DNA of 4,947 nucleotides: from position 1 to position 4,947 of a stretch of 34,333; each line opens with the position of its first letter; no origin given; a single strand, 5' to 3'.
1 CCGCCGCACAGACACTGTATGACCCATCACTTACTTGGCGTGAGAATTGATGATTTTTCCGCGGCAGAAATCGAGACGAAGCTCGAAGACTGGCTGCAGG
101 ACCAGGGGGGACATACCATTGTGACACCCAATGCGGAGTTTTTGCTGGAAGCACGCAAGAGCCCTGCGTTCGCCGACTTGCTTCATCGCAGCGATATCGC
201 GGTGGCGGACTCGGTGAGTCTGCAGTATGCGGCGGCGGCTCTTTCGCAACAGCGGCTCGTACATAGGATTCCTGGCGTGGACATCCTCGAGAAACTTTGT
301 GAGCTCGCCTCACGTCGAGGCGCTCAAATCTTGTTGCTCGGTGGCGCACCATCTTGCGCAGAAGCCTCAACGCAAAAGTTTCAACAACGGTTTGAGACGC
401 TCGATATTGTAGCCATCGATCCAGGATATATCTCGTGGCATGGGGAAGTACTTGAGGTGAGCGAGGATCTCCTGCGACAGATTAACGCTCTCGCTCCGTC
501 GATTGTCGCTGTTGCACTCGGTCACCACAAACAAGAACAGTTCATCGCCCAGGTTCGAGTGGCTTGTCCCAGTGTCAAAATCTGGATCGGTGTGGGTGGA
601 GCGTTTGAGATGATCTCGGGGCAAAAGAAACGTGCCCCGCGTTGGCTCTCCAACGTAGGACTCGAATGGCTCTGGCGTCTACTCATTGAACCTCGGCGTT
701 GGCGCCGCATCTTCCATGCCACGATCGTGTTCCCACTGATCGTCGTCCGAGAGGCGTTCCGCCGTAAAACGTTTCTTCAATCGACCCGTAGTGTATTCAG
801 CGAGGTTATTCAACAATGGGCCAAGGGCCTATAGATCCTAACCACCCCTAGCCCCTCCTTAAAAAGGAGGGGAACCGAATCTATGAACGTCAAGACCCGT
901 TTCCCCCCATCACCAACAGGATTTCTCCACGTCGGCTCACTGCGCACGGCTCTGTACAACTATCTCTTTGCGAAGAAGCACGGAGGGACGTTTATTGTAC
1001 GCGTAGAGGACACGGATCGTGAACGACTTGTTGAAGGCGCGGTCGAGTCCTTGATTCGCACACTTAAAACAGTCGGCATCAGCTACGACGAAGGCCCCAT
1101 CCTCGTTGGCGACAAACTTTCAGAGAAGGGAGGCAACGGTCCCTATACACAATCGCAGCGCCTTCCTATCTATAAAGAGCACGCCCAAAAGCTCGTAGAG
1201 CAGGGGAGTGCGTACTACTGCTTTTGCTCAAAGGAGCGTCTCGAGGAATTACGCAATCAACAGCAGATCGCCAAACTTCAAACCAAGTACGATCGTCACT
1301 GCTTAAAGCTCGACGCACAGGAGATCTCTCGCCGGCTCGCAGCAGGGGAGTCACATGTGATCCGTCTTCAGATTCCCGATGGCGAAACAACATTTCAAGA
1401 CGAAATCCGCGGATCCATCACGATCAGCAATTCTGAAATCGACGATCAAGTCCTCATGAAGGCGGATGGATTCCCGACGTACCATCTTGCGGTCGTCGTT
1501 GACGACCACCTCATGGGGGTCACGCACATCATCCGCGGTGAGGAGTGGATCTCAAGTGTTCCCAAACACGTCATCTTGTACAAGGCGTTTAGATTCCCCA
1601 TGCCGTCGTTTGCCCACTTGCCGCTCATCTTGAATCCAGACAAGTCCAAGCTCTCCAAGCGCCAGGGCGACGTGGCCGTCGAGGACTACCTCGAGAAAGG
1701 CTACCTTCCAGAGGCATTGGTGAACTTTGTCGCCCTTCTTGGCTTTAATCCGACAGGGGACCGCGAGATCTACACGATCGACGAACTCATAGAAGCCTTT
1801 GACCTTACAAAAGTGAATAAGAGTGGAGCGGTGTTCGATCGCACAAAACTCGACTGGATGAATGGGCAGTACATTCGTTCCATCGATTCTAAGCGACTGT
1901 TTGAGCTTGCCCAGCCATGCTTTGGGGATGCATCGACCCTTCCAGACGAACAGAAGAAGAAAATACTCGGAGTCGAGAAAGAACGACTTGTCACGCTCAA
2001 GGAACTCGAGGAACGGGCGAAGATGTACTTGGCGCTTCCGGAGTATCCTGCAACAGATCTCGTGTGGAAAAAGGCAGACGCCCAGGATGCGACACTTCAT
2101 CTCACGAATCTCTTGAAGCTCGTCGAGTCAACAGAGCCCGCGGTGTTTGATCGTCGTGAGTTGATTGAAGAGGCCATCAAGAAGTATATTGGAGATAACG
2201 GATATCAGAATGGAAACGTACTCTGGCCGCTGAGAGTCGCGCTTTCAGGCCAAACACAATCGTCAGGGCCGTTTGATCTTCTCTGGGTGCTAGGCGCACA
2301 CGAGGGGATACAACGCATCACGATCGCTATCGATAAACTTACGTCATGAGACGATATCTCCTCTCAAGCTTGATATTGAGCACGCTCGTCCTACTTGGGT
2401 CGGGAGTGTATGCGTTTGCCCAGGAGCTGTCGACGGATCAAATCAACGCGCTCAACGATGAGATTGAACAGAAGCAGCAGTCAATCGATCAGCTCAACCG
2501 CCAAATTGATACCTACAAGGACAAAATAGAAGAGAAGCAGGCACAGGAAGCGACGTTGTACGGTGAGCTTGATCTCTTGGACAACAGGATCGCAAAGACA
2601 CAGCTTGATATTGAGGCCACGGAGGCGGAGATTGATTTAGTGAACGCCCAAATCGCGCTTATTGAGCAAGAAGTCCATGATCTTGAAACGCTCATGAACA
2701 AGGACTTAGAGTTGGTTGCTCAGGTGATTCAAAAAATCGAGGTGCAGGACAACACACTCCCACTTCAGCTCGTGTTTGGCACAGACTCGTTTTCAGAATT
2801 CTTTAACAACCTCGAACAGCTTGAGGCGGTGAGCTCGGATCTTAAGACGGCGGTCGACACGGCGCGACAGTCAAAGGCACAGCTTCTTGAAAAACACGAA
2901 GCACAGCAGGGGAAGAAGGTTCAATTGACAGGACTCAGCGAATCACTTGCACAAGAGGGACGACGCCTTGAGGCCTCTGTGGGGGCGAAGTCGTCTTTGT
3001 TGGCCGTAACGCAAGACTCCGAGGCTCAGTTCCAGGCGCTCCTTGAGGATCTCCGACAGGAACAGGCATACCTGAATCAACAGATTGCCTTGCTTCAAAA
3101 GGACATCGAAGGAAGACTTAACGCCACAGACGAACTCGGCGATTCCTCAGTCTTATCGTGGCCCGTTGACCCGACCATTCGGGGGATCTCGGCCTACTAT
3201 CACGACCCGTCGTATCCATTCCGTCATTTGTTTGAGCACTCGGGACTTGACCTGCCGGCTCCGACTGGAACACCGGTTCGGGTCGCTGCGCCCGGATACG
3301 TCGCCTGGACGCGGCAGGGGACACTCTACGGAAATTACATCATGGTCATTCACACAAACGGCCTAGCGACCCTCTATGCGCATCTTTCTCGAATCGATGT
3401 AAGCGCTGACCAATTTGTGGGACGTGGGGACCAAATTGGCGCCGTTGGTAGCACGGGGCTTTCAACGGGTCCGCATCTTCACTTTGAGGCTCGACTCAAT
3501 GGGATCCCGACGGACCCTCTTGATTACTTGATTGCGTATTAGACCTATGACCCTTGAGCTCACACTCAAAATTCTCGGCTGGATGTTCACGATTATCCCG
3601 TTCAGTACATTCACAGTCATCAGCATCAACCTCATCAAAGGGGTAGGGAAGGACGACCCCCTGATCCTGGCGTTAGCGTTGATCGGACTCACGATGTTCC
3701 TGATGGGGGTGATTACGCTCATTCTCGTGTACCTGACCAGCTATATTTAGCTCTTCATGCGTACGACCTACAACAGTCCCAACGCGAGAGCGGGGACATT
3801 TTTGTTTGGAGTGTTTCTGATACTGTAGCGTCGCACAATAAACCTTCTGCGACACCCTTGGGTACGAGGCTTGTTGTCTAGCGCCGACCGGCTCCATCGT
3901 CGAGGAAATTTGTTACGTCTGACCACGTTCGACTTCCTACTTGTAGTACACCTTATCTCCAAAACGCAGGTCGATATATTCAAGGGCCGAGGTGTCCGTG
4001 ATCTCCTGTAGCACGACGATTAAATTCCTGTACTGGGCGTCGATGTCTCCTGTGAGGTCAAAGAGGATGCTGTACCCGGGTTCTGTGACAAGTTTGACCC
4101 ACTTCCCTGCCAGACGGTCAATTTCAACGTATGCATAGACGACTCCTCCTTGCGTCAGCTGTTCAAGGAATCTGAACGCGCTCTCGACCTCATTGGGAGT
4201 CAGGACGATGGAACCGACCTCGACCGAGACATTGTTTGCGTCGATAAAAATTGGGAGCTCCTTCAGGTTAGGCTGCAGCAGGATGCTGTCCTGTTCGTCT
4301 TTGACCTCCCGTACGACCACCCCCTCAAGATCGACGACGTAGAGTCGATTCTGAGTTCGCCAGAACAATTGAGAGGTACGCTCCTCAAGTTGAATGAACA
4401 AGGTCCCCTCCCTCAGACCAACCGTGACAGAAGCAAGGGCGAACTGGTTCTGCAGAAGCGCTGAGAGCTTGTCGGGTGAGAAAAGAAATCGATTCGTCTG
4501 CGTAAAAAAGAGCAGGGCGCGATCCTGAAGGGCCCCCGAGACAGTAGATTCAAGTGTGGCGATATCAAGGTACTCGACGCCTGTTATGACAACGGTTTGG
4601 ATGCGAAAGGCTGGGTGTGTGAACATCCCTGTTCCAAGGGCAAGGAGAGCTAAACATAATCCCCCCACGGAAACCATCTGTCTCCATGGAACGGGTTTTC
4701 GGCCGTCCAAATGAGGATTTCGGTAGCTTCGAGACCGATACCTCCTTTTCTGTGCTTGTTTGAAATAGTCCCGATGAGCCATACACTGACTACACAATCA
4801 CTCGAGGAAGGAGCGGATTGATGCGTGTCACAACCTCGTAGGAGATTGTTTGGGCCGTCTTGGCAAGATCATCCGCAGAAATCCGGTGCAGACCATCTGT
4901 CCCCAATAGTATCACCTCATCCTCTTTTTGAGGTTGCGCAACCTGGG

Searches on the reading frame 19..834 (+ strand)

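Call 38: search_protein_families(library=pfam, proteins=[window:19-834:+], max_evalue=0.001)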
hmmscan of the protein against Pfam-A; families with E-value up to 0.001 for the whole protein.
window:19-834:+ (271 aa): 1 family
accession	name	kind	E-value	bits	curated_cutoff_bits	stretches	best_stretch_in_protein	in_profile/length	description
PF03808.19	Glyco_tran_WecG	-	7.7e-50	169.4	27.4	1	58-231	1-167/168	Glycosyl transferase WecG/TagA/CpsF family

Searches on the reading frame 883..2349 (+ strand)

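Call 38: search_protein_families(library=pfam, proteins=[window:883-2349:+], max_evalue=0.001)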
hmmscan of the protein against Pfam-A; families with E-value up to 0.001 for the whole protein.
window:883-2349:+ (488 aa): 2 families
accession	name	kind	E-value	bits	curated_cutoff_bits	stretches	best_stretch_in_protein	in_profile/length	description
PF00749.27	tRNA-synt_1c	-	6.5e-108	360.8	23.4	1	3-325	2-314/314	tRNA synthetases class I (E and Q), catalytic domain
PF19269.4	Anticodon_2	-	3.1e-23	83.2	23.6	1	339-483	2-141/141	Anticodon binding domain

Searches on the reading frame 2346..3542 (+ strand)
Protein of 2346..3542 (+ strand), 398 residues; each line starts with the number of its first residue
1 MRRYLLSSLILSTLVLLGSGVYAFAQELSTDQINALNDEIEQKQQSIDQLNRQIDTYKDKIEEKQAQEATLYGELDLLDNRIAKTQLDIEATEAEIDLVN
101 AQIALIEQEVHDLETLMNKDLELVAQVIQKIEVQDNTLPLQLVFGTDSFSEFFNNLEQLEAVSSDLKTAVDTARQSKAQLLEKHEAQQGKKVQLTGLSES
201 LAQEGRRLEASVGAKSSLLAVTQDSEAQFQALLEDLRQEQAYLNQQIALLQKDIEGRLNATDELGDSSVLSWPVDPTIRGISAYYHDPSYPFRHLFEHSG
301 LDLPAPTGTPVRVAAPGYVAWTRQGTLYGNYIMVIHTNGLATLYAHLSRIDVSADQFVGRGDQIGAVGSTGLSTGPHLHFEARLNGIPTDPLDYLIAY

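Call 38: search_protein_families(library=pfam, proteins=[window:2346-3542:+], max_evalue=0.001)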
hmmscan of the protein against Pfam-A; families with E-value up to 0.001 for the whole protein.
window:2346-3542:+ (398 aa): 1 family
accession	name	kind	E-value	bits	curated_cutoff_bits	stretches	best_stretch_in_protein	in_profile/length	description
PF01551.29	Peptidase_M23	-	8.4e-30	103.3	28.7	1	297-391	2-96/96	Peptidase family M23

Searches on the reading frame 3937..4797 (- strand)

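Call 38: search_protein_families(library=pfam, proteins=[window:3937-4797:-], max_evalue=0.001)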
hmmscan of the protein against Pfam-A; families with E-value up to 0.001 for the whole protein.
window:3937-4797:- (286 aa): 1 family
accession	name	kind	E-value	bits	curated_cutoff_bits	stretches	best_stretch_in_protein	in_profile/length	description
PF03799.20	FtsQ_DivIB_C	-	0.00019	22.7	21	1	145-278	2-114/114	Cell division protein FtsQ/DivIB, C-terminal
